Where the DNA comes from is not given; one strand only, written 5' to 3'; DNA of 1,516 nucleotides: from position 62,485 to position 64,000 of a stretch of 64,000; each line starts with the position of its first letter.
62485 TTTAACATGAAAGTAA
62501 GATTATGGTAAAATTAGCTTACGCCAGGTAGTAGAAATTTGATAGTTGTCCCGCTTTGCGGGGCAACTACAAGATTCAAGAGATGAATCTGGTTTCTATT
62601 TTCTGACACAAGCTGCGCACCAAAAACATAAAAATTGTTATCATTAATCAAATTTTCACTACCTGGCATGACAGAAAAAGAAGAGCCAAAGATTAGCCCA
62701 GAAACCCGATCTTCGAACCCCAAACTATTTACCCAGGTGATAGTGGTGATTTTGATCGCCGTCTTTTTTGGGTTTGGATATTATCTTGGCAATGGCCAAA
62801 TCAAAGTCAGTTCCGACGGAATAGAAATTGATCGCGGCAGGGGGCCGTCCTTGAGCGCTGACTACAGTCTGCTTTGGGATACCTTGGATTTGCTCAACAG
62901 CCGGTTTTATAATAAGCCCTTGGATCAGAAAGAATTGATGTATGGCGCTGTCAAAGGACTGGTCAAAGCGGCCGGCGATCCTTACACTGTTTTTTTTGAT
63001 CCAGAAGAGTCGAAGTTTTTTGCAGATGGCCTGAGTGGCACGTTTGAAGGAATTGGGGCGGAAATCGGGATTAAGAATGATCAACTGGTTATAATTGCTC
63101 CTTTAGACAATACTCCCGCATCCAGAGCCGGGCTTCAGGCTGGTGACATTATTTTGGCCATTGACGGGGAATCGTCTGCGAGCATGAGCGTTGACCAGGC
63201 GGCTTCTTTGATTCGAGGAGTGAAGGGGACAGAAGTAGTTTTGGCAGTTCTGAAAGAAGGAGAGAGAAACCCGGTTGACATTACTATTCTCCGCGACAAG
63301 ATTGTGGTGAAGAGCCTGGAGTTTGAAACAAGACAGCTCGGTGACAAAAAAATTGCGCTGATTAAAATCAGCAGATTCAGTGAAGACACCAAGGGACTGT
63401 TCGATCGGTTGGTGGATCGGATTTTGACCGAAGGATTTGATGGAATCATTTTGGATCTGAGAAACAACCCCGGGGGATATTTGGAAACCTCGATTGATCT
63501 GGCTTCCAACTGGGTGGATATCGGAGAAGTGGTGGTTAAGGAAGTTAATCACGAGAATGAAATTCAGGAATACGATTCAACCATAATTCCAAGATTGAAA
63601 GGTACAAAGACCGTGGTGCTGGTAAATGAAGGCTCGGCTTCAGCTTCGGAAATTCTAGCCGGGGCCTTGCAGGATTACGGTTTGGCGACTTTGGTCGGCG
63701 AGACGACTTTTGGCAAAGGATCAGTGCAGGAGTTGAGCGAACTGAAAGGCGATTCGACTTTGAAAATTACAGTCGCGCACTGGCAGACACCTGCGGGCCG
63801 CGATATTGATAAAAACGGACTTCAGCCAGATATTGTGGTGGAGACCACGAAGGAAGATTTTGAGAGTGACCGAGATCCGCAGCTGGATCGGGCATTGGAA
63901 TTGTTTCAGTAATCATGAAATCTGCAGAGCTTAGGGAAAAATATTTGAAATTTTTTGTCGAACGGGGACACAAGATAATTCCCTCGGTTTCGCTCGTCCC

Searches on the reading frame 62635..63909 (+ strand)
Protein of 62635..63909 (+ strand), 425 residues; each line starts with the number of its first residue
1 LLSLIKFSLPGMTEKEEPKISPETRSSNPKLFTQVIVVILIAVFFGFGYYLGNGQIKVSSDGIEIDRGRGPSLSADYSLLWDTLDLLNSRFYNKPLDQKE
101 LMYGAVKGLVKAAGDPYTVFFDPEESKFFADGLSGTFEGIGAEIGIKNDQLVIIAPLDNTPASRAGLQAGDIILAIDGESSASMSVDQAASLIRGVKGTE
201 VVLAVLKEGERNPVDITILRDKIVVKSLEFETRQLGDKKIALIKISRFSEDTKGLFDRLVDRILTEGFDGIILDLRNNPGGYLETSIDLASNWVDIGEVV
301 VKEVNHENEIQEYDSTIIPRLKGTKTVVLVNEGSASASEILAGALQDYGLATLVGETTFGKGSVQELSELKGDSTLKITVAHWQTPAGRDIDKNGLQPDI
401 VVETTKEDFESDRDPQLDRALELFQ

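Call 20: search_protein_families(library=pfam, proteins=[window:62635-63909:+], max_evalue=0.001)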
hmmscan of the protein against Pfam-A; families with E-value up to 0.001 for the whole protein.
window:62635-63909:+ (425 aa): 5 families
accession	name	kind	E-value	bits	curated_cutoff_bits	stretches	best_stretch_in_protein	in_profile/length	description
PF03572.23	Peptidase_S41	-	8.6e-49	165.7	24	1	239-402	1-165/165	Peptidase family S41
PF17820.7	PDZ_6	-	4.8e-13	49.1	27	1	155-206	4-53/54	PDZ domain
PF00595.29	PDZ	-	8e-11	42.6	23.2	1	138-205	10-80/81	PDZ domain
PF13180.12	PDZ_2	-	1.7e-08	35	27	1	140-217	3-79/80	PDZ domain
PF22694.1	CtpB_N-like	-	4.9e-06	27.4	27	1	83-124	44-84/85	Activating protease CtpB N-terminal domain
